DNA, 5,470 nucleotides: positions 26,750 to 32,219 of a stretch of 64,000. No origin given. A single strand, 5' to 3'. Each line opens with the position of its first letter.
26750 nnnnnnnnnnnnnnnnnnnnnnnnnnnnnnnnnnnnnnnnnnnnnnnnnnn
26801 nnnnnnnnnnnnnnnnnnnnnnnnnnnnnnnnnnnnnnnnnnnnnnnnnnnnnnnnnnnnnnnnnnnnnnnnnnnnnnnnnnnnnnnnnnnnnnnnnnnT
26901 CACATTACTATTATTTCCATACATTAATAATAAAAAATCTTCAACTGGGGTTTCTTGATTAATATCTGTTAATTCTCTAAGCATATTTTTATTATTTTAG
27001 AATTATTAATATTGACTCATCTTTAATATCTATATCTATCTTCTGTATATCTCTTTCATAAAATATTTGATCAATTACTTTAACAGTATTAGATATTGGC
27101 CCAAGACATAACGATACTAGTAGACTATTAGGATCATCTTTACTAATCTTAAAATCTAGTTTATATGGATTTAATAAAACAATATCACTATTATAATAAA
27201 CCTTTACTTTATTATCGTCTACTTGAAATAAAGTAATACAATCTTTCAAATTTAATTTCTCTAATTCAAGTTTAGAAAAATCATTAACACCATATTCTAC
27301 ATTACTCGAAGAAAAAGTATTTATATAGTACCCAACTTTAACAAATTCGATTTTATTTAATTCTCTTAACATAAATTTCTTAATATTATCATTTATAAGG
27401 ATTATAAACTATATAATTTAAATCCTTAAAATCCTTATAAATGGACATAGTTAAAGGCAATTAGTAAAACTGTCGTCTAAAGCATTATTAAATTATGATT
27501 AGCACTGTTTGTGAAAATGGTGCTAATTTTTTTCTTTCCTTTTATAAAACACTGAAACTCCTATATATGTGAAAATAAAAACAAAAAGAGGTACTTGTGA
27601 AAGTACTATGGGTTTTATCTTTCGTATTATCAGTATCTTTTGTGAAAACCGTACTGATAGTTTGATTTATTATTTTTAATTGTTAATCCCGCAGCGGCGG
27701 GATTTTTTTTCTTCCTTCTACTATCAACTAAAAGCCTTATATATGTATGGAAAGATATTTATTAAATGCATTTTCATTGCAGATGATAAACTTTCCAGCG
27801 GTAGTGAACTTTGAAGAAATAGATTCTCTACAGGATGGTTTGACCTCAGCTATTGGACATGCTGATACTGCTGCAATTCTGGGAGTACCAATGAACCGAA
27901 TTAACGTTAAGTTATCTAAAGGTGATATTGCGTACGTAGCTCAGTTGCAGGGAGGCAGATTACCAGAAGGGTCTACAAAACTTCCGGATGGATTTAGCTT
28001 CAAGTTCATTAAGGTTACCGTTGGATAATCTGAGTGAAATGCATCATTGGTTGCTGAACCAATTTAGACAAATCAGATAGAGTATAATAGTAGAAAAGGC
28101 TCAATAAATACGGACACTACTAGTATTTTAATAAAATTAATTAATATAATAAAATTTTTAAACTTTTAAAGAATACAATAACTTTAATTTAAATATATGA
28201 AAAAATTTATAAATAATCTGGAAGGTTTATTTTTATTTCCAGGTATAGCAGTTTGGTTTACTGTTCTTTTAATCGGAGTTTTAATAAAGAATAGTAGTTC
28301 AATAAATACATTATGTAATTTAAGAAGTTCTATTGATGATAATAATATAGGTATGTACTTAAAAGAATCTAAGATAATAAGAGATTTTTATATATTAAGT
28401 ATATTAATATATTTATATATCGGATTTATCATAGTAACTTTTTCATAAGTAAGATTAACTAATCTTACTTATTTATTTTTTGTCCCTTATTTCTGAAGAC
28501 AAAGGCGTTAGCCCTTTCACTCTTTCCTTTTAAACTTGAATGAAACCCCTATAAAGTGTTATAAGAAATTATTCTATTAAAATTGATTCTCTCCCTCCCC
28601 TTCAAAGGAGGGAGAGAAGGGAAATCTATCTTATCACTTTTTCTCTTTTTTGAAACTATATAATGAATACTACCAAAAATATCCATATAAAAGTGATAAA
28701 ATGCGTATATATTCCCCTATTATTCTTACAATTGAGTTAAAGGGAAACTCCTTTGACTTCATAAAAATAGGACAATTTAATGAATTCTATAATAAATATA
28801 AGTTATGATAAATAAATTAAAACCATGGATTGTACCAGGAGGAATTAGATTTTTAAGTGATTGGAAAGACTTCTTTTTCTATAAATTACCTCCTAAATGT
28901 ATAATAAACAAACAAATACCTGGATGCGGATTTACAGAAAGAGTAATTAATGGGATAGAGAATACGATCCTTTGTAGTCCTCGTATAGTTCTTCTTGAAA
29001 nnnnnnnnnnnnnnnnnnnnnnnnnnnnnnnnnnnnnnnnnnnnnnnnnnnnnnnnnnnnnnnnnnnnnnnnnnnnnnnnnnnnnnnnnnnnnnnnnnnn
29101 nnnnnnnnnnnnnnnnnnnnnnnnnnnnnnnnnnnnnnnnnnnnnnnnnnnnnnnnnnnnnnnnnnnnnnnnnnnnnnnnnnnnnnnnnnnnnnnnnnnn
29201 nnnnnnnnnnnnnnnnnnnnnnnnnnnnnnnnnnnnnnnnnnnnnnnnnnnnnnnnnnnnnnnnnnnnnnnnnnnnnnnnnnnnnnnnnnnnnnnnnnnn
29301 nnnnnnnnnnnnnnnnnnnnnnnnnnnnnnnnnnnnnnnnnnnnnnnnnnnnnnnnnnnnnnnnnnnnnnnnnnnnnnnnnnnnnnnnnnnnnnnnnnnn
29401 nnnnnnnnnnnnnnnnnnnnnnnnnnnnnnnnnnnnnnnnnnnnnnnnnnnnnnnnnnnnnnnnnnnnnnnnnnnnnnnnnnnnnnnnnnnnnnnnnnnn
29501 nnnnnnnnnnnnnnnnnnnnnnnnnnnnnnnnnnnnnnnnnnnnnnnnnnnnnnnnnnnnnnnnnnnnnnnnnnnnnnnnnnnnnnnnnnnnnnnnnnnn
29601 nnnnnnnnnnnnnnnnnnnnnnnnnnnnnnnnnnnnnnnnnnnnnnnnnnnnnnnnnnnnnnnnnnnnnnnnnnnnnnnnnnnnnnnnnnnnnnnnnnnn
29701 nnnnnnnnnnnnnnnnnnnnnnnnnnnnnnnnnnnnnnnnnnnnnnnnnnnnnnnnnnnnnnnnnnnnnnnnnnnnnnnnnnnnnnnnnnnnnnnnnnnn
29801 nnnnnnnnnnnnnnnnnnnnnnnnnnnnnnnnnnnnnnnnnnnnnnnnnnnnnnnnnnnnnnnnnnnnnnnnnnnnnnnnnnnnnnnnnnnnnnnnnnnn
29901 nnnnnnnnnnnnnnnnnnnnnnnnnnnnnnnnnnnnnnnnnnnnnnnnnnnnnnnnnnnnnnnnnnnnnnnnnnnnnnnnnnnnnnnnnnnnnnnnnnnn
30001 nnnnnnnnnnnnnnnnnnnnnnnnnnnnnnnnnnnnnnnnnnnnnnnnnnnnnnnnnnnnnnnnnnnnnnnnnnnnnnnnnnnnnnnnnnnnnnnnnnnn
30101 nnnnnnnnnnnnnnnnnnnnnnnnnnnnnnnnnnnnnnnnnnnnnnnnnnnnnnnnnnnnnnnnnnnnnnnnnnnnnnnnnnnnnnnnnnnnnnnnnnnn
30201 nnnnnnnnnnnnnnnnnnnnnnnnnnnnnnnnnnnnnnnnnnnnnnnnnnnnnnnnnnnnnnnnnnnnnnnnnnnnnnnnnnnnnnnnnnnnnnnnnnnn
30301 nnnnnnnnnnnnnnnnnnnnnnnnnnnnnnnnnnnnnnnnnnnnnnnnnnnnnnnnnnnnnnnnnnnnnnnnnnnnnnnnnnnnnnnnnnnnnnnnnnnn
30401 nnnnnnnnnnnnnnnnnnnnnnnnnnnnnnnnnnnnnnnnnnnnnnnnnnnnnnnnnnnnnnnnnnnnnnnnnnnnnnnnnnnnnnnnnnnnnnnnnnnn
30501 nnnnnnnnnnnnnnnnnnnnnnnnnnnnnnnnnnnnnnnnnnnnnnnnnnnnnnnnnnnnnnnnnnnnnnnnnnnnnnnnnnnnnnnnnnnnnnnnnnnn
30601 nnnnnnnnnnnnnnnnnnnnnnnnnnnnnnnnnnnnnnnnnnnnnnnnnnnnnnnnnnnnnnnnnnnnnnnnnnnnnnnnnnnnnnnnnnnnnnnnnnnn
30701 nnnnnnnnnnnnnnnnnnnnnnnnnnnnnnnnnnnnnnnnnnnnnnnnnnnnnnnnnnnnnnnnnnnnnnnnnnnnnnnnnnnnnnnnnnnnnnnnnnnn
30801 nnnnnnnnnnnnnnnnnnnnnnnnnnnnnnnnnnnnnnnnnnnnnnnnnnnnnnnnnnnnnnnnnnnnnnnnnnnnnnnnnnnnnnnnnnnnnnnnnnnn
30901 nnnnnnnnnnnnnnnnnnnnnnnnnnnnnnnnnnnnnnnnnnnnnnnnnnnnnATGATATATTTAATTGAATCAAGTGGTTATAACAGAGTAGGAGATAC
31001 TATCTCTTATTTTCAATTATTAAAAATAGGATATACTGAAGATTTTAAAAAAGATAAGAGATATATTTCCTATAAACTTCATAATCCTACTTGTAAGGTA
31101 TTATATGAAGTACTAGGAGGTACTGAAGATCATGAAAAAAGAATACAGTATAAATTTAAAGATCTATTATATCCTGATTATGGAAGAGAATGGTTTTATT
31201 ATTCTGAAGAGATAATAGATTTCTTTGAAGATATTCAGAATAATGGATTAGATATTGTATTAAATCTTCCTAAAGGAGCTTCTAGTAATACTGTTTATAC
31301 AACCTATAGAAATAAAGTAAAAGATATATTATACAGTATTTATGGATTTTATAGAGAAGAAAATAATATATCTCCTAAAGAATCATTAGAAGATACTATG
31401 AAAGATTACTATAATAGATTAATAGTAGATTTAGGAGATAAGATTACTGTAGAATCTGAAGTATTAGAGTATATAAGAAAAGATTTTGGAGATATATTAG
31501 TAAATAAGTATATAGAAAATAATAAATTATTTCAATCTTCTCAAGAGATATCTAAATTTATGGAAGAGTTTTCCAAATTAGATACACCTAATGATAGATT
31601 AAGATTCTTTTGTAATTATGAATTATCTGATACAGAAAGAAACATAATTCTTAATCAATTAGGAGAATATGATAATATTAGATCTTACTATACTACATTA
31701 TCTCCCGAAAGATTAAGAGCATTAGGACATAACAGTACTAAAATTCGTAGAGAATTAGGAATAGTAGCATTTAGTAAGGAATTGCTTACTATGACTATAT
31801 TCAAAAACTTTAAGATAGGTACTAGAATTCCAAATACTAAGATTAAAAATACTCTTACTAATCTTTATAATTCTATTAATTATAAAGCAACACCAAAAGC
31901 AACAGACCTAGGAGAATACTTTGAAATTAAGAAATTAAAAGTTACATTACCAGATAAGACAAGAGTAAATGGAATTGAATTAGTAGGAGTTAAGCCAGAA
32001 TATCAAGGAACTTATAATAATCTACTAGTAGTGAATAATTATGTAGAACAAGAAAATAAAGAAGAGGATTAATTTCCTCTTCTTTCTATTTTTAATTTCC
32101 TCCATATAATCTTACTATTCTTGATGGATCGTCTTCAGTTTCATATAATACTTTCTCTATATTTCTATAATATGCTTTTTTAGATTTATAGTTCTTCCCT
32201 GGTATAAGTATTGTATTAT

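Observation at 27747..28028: DUF1874 / AcrIII-1-like ring nuclease gene with foreign composition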

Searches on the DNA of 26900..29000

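Call 23: search_rna_families(source=window, start=26900, end=29000, threshold=evalue, max_evalue=1)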
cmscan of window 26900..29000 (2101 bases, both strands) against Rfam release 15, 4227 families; matches with E-value up to 1: 4.
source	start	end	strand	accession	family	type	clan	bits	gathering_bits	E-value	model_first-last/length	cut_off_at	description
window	27618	27709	+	RF01401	rseX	Gene; sRNA;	-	27.9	50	0.83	1-94/94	no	rseX Hfq binding RNA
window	28572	28697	-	RF01632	ceN42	Gene; snRNA; snoRNA; HACA-box;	-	22.7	42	0.64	1-130/130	no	Caenorhabditis snoRNA ceN42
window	28574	28637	-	RF04291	mir-368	Gene; miRNA;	CL00149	21.7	58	0.49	1-72/72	no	mir-368 microRNA precursor family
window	28542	28727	-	RF04178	BTnc005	Gene; sRNA;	-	17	174.8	0.65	1-205/205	no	Bacteroides sRNA BTnc005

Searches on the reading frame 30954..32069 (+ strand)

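Call 10: search_protein_families(library=phrogs, proteins=[window:30954-32069:+], max_evalue=0.00001)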
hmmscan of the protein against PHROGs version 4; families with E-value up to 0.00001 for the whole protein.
window:30954-32069:+ (372 aa): 0 families

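Call 36: search_protein_families(library=pfam, proteins=[window:30954-32069:+], max_evalue=0.01)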
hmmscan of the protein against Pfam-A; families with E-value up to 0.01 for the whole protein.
window:30954-32069:+ (372 aa): 1 family
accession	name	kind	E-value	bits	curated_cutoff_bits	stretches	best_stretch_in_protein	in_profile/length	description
PF10544.15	T5orf172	-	0.0027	18.6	20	0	2-89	3-94/101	T5orf172 domain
